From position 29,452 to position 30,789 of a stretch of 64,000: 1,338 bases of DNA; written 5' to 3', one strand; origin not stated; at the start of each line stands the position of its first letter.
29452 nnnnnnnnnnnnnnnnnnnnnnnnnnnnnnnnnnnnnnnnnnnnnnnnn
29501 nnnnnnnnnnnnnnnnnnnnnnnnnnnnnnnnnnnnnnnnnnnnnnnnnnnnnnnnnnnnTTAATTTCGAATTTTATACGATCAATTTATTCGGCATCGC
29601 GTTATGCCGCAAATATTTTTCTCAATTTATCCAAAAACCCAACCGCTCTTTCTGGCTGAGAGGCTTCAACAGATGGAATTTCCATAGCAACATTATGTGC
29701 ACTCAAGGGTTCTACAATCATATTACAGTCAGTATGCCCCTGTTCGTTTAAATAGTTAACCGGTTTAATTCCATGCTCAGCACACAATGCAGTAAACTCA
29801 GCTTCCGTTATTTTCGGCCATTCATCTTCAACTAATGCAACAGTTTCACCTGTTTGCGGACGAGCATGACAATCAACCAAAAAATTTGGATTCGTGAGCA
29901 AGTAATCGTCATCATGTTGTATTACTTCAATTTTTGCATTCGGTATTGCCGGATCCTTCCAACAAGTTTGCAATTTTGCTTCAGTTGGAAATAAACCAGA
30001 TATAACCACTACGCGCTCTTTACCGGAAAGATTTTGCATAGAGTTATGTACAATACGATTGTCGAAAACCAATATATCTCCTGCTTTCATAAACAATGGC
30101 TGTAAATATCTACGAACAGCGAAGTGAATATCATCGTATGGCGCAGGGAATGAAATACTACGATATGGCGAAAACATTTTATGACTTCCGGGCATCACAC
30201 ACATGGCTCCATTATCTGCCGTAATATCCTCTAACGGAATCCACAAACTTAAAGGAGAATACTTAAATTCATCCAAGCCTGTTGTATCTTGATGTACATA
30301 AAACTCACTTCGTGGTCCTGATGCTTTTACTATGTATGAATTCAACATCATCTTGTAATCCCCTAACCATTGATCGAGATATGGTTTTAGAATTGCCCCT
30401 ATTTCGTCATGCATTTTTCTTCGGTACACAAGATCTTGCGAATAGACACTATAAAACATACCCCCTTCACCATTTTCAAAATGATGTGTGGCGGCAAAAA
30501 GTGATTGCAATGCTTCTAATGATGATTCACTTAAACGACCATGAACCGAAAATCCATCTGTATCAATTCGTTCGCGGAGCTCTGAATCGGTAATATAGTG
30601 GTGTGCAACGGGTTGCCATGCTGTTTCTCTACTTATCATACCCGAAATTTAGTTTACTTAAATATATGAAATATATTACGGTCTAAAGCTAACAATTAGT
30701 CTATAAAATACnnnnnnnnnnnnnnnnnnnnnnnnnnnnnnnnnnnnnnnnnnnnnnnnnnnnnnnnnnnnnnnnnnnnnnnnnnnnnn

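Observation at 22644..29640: Five of the six dioxygenases end in a flexible linker plus a MinD-like amphipathic membrane-targeting tail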

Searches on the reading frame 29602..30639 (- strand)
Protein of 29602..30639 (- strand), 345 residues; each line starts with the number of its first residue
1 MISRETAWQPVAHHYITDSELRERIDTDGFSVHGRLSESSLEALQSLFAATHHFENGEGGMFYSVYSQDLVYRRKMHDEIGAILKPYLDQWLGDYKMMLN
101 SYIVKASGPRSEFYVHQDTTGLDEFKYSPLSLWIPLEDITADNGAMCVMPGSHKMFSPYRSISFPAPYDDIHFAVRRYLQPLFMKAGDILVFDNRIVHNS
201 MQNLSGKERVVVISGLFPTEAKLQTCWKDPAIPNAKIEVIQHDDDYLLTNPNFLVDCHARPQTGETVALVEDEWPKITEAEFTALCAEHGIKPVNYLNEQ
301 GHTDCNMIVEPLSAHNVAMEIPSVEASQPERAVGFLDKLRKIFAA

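Call 3: search_protein_families(library=pfam, proteins=[window:29602-30639:-], max_evalue=0.01)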
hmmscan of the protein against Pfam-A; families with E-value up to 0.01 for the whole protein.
window:29602-30639:- (345 aa): 1 family
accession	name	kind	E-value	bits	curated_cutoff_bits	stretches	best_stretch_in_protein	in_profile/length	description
PF05721.19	PhyH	-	8.7e-21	75.6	22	1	77-210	72-212/213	Phytanoyl-CoA dioxygenase (PhyH)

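Call 7: search_protein_families(library=ncbifam, proteins=[window:29602-30639:-], max_evalue=0.001)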
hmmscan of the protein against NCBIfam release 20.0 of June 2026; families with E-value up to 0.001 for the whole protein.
window:29602-30639:- (345 aa): 2 families
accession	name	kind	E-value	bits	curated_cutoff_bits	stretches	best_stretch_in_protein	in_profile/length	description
TIGR04436.1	SpoChoClust_3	subfamily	7.8e-11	41.7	200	1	88-227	84-211/300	putative 2OG-Fe(II) oxygenase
TIGR01762.1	chlorin-enz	subfamily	0.00011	21.6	226.3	0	130-156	134-160/288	chlorinating enzyme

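Call 8: find_homologous_proteins(query=window:29602-30639:-, max_evalue=0.001)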
Query window:29602-30639:- (345 aa): 308 proteins with E <= 0.001 among 1820 candidates; the best 120 are listed.
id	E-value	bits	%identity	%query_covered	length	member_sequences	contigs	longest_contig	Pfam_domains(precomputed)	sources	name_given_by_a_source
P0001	3.3e-227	771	96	100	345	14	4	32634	PF05721.20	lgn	-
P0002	4.6e-207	705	87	100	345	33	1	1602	PF05721.20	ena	-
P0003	2.4e-195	666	81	100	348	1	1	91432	PF05721.20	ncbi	-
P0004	1.2e-135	470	59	97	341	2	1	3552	PF05721.20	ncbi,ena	-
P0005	4.3e-133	462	57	97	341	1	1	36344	PF05721.20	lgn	-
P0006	7.1e-122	425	59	89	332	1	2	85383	PF05721.20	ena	-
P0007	6.1e-117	409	57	90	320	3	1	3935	PF05721.20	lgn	-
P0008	2.8e-115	403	57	89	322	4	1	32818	PF05721.20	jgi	jgi:hypothetical protein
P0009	4.7e-115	402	55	90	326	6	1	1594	PF05721.20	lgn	-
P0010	1.3e-111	391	51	99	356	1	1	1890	PF05721.20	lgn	-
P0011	8.8e-111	388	50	98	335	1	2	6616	PF05721.20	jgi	jgi:hypothetical protein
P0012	1.2e-108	381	52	92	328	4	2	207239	PF05721.20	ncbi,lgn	ncbi:MAG: phytanoyl-CoA dioxygenase family protein [Saprospiraceae bacterium]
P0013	1.5e-108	381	53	92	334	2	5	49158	PF05721.20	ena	-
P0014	1.6e-108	381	51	97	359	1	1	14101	PF05721.20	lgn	-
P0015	3.2e-106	373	52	89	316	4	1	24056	PF05721.20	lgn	-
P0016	3.8e-105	370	53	88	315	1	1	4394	PF05721.20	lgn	-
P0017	3.9e-105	370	55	88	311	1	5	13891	PF05721.20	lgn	-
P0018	5.2e-105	369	52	90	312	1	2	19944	PF05721.20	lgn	-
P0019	1.2e-104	368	50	90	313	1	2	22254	PF05721.20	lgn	-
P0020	2.3e-104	367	54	85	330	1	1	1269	PF05721.20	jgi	jgi:hypothetical protein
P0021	4.3e-104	366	52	89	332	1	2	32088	PF05721.20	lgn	-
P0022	6.2e-104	366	52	89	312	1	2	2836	PF05721.20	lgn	-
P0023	1.3e-103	365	50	88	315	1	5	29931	PF05721.20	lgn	-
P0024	1.3e-103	365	51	91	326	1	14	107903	PF05721.20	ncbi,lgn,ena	-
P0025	1.5e-103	365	51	90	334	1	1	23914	PF05721.20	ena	-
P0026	1.9e-103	364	53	85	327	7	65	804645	PF05721.20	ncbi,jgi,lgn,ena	jgi:hypothetical protein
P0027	2.6e-103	364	51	89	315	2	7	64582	PF05721.20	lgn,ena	-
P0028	2.7e-103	364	44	88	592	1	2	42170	PF05721.20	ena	-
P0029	3.1e-103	364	50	96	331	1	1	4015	PF05721.20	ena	-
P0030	5.4e-103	363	47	97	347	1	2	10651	PF05721.20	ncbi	-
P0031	8.3e-103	362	44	88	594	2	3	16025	PF05721.20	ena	-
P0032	1.2e-102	362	51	88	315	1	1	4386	PF05721.20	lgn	-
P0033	1.6e-102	361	50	90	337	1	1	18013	PF05721.20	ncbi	-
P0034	1.6e-102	361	46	100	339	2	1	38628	PF05721.20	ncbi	ncbi:MAG: phytanoyl-CoA dioxygenase family protein [Bacteroidota bacterium]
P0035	1.9e-102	361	53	83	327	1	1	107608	PF05721.20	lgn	-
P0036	2.1e-102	361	51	90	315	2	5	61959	PF05721.20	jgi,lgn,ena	jgi:hypothetical protein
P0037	3.2e-102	360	50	88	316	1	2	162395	PF05721.20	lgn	-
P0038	4.2e-102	360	53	89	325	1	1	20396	PF05721.20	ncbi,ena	-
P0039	5.9e-102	359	49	98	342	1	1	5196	PF05721.20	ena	-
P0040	6.8e-102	359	51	89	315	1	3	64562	PF05721.20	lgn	-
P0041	8.6e-102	359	51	89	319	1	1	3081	PF05721.20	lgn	-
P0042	1.4e-101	358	50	88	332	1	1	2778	PF05721.20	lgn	-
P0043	2.2e-101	357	50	88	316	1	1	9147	PF05721.20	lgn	-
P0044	2.2e-101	357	50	92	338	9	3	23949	PF05721.20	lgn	-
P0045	2.6e-101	357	50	89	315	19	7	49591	PF05721.20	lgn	-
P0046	3.3e-101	357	47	98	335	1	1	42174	PF05721.20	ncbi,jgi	jgi:hypothetical protein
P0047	3.5e-101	357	47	99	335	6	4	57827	PF05721.20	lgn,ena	-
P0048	4.6e-101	356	50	88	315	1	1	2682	PF05721.20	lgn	-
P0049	4.8e-101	356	51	90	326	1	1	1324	PF05721.20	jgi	jgi:hypothetical protein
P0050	6.0e-101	356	47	93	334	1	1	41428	PF05721.20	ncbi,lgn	-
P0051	6.2e-101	356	50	89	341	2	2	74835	PF05721.20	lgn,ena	-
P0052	7.1e-101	356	50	88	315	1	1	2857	PF05721.20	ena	-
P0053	8.6e-101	355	52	88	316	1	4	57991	PF05721.20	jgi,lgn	-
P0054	1.3e-100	355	52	88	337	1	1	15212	PF05721.20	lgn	-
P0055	1.3e-100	355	48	88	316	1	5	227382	PF05721.20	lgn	-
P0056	1.4e-100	355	50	90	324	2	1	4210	PF05721.20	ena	-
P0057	2.0e-100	354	51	88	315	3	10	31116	PF05721.20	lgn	-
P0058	2.9e-100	354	51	88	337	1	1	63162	PF05721.20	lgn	-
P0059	5.0e-100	353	46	99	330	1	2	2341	PF05721.20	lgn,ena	-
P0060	6.9e-100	352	53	84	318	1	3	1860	PF05721.20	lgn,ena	-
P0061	1.1e-99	352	53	83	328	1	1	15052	PF05721.20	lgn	-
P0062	1.3e-99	352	50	90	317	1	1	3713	PF05721.20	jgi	jgi:hypothetical protein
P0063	1.4e-99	351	50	88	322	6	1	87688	PF05721.20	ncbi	-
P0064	1.5e-99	351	47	98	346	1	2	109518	PF05721.20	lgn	-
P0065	1.6e-99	351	50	89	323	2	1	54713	PF05721.20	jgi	-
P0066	2.0e-99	351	51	88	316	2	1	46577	PF05721.20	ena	-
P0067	2.6e-99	351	46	96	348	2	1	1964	PF05721.20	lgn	-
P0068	3.2e-99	350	47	96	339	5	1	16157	PF05721.20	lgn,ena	-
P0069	3.5e-99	350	51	87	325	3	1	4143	PF05721.20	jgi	-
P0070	4.5e-99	350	48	97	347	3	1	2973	PF05721.20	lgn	-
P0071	5.1e-99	350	47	99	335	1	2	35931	PF05721.20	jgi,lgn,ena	-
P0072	6.9e-99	349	50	88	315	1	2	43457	PF05721.20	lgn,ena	-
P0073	6.9e-99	349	51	89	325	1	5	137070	PF05721.20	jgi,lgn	jgi:hypothetical protein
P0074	1.2e-98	348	50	88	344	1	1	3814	PF05721.20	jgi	jgi:hypothetical protein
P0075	1.2e-98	348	51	88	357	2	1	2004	PF05721.20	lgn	-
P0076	1.3e-98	348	49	88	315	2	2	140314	PF05721.20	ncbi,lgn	-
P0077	1.4e-98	348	49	88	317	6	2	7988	PF05721.20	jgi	-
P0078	1.6e-98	348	45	99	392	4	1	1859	PF05721.20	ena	-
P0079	1.8e-98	348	48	94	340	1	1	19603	PF05721.20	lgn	-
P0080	1.8e-98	348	50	89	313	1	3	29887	PF05721.20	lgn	-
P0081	1.9e-98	348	49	88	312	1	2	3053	PF05721.20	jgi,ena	jgi:hypothetical protein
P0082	2.6e-98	347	49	88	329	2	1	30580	PF05721.20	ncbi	-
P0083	3.4e-98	347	50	90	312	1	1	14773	PF05721.20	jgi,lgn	jgi:hypothetical protein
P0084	3.7e-98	347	50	89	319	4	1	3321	PF05721.20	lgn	-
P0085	4.2e-98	347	50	88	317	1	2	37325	PF05721.20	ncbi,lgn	-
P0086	4.4e-98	347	49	88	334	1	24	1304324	PF05721.20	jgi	jgi:hypothetical protein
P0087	5.0e-98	346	46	97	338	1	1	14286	PF05721.20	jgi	jgi:hypothetical protein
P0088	5.6e-98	346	49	89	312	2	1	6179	PF05721.20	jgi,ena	jgi:hypothetical protein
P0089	1.8e-97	345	49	89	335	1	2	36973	PF05721.20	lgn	-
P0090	2.2e-97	344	49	88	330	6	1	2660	PF05721.20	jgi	jgi:hypothetical protein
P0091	3.9e-97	343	49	88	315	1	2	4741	PF05721.20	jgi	jgi:ectoine hydroxylase-related dioxygenase (phytanoyl-CoA dioxygenase family)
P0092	4.7e-97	343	44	99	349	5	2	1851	PF05721.20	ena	-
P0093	4.8e-97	343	49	90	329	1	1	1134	PF05721.20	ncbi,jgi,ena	jgi:hypothetical protein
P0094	5.8e-97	343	48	89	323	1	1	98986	PF05721.20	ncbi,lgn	-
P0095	6.8e-97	343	48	90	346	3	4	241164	PF05721.20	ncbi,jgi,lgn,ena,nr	ncbi:MAG: phytanoyl-CoA dioxygenase family protein [Dokdonia sp.]|jgi:hypothetical protein|nr:hypoth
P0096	8.8e-97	342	46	97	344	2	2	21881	PF05721.20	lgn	-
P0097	8.9e-97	342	45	97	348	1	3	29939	PF05721.20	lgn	-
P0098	1.1e-96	342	51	85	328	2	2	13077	PF05721.20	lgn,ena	-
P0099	1.2e-96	342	47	90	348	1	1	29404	PF05721.20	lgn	-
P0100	2.5e-96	341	49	88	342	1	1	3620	PF05721.20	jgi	jgi:hypothetical protein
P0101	2.7e-96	341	47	88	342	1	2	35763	PF05721.20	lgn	-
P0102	2.7e-96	341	49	88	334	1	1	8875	PF05721.20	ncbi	-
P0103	3.0e-96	341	45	98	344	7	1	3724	PF05721.20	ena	-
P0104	3.1e-96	340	45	96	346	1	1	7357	PF05721.20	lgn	-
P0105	3.4e-96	340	45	98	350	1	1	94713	PF05721.20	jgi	-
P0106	3.4e-96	340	48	88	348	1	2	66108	PF05721.20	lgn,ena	-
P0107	3.6e-96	340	49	89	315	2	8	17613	PF05721.20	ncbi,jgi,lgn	ncbi:MAG: hypothetical protein ACI9EQ_000331 [Bacteroidia bacterium]|jgi:hypothetical protein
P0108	4.0e-96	340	50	88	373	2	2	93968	PF05721.20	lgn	-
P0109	4.5e-96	340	47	96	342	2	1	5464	PF05721.20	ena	-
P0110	4.7e-96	340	57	74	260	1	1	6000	PF05721.20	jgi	jgi:hypothetical protein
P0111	5.2e-96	340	48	88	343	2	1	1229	PF05721.20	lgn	-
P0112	6.8e-96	339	46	93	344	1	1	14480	PF05721.20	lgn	-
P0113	7.0e-96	339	49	89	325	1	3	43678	PF05721.20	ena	-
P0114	8.8e-96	339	47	90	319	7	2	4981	PF05721.20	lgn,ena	-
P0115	1.1e-95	339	46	96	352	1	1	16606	PF05721.20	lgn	-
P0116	1.5e-95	338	46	98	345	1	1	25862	PF05721.20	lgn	-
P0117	1.5e-95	338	49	88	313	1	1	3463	PF05721.20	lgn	-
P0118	1.5e-95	338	48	90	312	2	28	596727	PF05721.20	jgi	jgi:hypothetical protein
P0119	2.2e-95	338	51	84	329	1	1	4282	PF05721.20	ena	-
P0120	2.2e-95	338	44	98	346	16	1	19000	PF05721.20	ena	-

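Call 15: find_related_loci(query=A2, collection=genome_contigs, flank=10000)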
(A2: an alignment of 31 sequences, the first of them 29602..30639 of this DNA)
Query A2 (345 aa) in genome_contigs; peptide patterns used: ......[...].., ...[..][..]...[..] (x = any residue, [..] = any of these).
87 stretches matched a pattern; 79 encode a relative of the query (tblastn E <= 1e-3); 79 distinct loci.
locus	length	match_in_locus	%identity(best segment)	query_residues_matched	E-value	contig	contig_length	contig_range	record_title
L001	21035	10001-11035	97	1-345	0e+0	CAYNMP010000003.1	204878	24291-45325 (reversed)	MAG TPA_asm: uncultured Chitinophagaceae bacterium isolate SRP199154_co2_124 genome assembly, contig: NODE_24_length_204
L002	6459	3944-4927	60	8-343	9e-143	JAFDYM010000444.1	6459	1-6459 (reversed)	MAG: Bacteroidetes bacterium isolate SZAS-55 CK_MAG-10__444__length-6459, whole genome shotgun sequence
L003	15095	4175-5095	56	8-314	5e-120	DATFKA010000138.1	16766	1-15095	MAG TPA_asm: Saprospiraceae bacterium isolate SMAG_U9158 k141_270999, whole genome shotgun sequence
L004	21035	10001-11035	88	1-345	0e+0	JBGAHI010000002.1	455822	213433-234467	MAG: Chitinophagales bacterium isolate MAG_MBR_H125.23 MBRH125-23_opera_contig_144, whole genome shotgun sequence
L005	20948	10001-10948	52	4-319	4e-113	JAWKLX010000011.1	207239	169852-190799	MAG: Saprospiraceae bacterium isolate ABC1.32 ABC1.32.fa-11, whole genome shotgun sequence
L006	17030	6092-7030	51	2-315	7e-111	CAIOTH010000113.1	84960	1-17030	MAG: uncultured Bacteroidetes bacterium isolate Umea3_bin-1751 genome assembly, contig: bin-1751:113/174, whole genome s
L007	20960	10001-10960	50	1-320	4e-109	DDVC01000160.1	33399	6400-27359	MAG TPA_asm: Bacteroidetes bacterium UBA2322 UBA2322_contig_11107, whole genome shotgun sequence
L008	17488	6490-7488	46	5-345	9e-109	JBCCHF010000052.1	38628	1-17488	MAG: Bacteroidota bacterium isolate P01_B01_bin.60 k141_4041723_length_38628_cov_14.8267, whole genome shotgun sequence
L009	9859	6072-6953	53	3-296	6e-108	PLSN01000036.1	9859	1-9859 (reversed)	MAG: Bacteroidetes bacterium isolate bog_973 73.20120700_S1D.351_contig_232558, whole genome shotgun sequence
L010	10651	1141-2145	47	8-341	1e-107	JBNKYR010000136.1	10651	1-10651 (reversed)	MAG: Crocinitomicaceae bacterium isolate D1D2.bin.17.permissive NODE_136_length_10651_cov_3.336107, whole genome shotgun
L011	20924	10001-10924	50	5-312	3e-107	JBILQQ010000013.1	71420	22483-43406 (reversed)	MAG: Flavobacterium sp. isolate ME2018-06-07_3300034013_group8_bin111 Rohwer_bin914_scaffold_165_c1, whole genome shotgu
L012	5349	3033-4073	48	5-332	4e-107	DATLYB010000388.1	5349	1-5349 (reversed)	MAG TPA_asm: Chitinophagales bacterium isolate SMAG_U13261 k141_383168, whole genome shotgun sequence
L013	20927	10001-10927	51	4-310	8e-106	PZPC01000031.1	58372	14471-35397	MAG: Bacteroidetes bacterium isolate Spr20G08_bin78 NODE_347_length_58372_cov_221.772, whole genome shotgun sequence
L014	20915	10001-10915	50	8-312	1e-105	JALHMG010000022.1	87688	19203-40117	MAG: Lysobacterales bacterium isolate Bin_30_3_3 c_000000001584, whole genome shotgun sequence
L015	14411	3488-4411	50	5-312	2e-105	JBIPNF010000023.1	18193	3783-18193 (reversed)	MAG: Flavobacterium sp. isolate ME2018-04-20_3300034022_group8_bin104 Rohwer_bin910_scaffold_1525_c1, whole genome shotg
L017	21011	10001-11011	45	2-343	3e-103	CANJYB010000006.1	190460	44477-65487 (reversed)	MAG: Bacteroidetes bacterium isolate RH-23may17-974 genome assembly, contig: RH-23may17-C117-p1, whole genome shotgun se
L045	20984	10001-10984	41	6-343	4e-94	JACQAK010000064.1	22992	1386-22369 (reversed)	MAG: Bacteroidetes bacterium isolate NC_groundwater_914_Pr1_S-0.2um_36_15 Montesol18-Sp2_coassembly_scaffold_4827, whole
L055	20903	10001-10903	44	8-311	2e-88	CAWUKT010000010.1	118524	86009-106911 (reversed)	MAG: uncultured bacterium isolate SRR17458630_binner123_3_1705322953 genome assembly, contig: ERZ21854009.15, whole geno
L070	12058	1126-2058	39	7-326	2e-77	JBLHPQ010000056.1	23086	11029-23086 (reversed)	MAG: Flavobacteriaceae bacterium isolate 3300055526_67 Ga0535637_0001813, whole genome shotgun sequence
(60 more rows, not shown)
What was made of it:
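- Tried and rejected: I used the P6-orthologue alignment A2 instead (call 15).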

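Call 27: predict_structure(alignment_id=A2)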
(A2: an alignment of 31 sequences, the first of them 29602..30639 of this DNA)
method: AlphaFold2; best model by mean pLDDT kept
length: 345 residues; sequences in the alignment: 31
mean_pLDDT: 86.6   pTM: 0.84
mean pLDDT of the five models: 86.6, 86.5, 85.5, 85.1, 84.7
residues with pLDDT >= 90: 205; 70-90: 92; 50-70: 33; < 50: 15
segments of 3 or more residues with pLDDT < 50: 1-3, 318-329
pLDDT, mean of each block of 10 residues (from residue 1): 61 95 96 98 97 75 89 95 98 96 92 87 91 98 96 85 79 94 98 95 94 97 91 90 90 74 92 90 94 88 72 55 44 69 72
secondary structure, 60 per line:
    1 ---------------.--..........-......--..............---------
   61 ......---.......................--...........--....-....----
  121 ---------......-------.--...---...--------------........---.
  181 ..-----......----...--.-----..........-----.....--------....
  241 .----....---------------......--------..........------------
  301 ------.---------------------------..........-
elements in order: H19-28 E30-35 H38-51 E61-63 H70-91 E95-105 E113-116 E130-135 E146-148 H169-176 E180-182 E188-193 E198-200 E209-218 E224-228 E237-241 H246-249 E265-270 H279-288 H335-344
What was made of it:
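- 29602..30639 (-): PhyH paralog P6 (345 aa). AF2 mean pLDDT 86.6 (call 27).
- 29641..29706 (-): P6 linker (aa 312-333), after the conserved end-of-core motif C-N-M-I-V-E-P. AF2 pLDDT 44-55, below 50 for residues 318-329 (call 27).
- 29605..29640 (-): P6 tail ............. AF2 helix 335-344, pLDDT about 70 (call 27).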

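Call 28: search_protein_families(library=pfam, proteins=[L017:12120-14147:+, L011:18786-20666:-, L070:1069-2976:+, L055:14300-16543:-, L045:15584-17392:+, L003:6978-8906:-], max_evalue=0.001)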
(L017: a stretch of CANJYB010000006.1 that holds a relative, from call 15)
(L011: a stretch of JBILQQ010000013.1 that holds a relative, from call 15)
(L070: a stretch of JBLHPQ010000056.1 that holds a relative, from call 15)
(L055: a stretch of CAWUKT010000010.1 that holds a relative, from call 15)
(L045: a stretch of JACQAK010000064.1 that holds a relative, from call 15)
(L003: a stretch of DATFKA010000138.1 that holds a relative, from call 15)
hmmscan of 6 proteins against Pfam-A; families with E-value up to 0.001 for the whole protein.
L017:12120-14147:+ (675 aa): 1 family
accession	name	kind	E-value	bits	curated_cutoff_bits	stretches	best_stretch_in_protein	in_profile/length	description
PF05721.19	PhyH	-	2.8e-40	139.3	22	2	15-213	1-212/213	Phytanoyl-CoA dioxygenase (PhyH)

L011:18786-20666:- (626 aa): 2 families
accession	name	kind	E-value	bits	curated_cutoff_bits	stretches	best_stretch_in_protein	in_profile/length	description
PF05721.19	PhyH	-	1.8e-39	136.7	22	2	337-475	71-212/213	Phytanoyl-CoA dioxygenase (PhyH)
PF13759.12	2OG-FeII_Oxy_5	-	3.8e-05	24.5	27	0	164-200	64-100/101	Putative 2OG-Fe(II) oxygenase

L070:1069-2976:+ (635 aa): 1 family
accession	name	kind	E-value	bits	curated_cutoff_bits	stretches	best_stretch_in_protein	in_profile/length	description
PF05721.19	PhyH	-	8.4e-37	127.9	22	2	357-538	3-212/213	Phytanoyl-CoA dioxygenase (PhyH)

L055:14300-16543:- (747 aa): 2 families
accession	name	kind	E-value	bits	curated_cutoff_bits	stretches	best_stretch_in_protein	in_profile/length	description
PF05721.19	PhyH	-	8.1e-42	144.3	22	2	460-639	4-211/213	Phytanoyl-CoA dioxygenase (PhyH)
PF13640.12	2OG-FeII_Oxy_3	-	0.00058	21.2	27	0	251-354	10-94/98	2OG-Fe(II) oxygenase superfamily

L045:15584-17392:+ (602 aa): 8 families
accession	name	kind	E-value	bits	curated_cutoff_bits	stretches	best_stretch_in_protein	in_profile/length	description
PF08241.18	Methyltransf_11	-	7.8e-15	55.7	21.2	1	373-473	1-95/95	Methyltransferase domain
PF05721.19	PhyH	-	6.8e-13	49.8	22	1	89-198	97-212/213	Phytanoyl-CoA dioxygenase (PhyH)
PF13649.12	Methyltransf_25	-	1.2e-12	48.8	27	1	373-469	2-97/97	Methyltransferase domain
PF02353.26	CMAS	-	4.1e-11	43.1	27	1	357-482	51-173/273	Mycolic acid cyclopropane synthetase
PF13847.12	Methyltransf_31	-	1e-10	41.9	27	1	367-486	2-114/145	Methyltransferase domain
PF08242.18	Methyltransf_12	-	9.2e-10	39.6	30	1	373-470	1-97/98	Methyltransferase domain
PF13489.12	Methyltransf_23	-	8.5e-08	32.5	27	1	363-476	19-119/164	Methyltransferase domain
PF01209.24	Ubie_methyltran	-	1.3e-05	25.1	20.1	1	360-474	39-152/233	ubiE/COQ5 methyltransferase family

L003:6978-8906:- (642 aa): 3 families
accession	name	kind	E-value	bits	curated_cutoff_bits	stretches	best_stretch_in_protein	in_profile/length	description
PF05721.19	PhyH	-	1.3e-46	160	22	2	25-199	12-213/213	Phytanoyl-CoA dioxygenase (PhyH)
PF13759.12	2OG-FeII_Oxy_5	-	7.1e-07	30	27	0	164-201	62-99/101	Putative 2OG-Fe(II) oxygenase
PF05118.21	Asp_Arg_Hydrox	-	5.4e-05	23.5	22.6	0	168-199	119-149/157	Aspartyl/Asparaginyl beta-hydroxylase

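Call 40: search_solved_structures(query=A2, max_evalue=0.01)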
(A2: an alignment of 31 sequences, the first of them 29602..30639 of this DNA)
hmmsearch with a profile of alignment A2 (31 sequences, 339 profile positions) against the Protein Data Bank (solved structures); distinct sequences matched with E-value up to 0.01: 9.
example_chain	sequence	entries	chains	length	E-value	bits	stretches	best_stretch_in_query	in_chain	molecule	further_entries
5epa_A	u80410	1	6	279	2.4e-08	36.5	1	116-214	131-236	SnoK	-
2opw_A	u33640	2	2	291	9.5e-07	31.3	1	100-214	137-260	PHYHD1 protein | Phytanoyl-CoA dioxygenase domain-containing protein 1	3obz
9c9n_A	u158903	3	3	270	2e-06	30.2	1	102-217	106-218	Fe/2-OG dependent dioxygenase MysH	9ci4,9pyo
9pze_A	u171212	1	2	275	2.1e-06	30.2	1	102-217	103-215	Fe/2-OG dependent dioxygenase MysH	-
2a1x_A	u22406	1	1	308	7.8e-05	25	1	115-225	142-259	Phytanoyl-CoA dioxygenase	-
4xaa_A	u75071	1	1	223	0.00029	23.1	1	111-215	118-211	Putative oxygenase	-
5ep9_A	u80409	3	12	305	0.00099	21.3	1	131-214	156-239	SnoN,Epimerase SnoN | SnoN,SnoN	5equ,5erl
2rdn_A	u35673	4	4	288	0.002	20.3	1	133-215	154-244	1-deoxypentalenic acid 11-beta hydroxylase; Fe(II)/alpha-ketoglutarate dependent hydroxyla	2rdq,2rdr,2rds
2fct_A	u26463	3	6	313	0.0051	19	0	182-209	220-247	syringomycin biosynthesis enzyme 2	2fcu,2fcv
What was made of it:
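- Closest known: Sugar-tailoring PhyH-type oxygenases HygX, AviO1, EvdMO1, SnoK/SnoN and MysH. Same: They are also the best PDB sequence matches: SnoK 2.4e-8, MysH 2e-6, AviO1 2.9e-4 (call 40).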
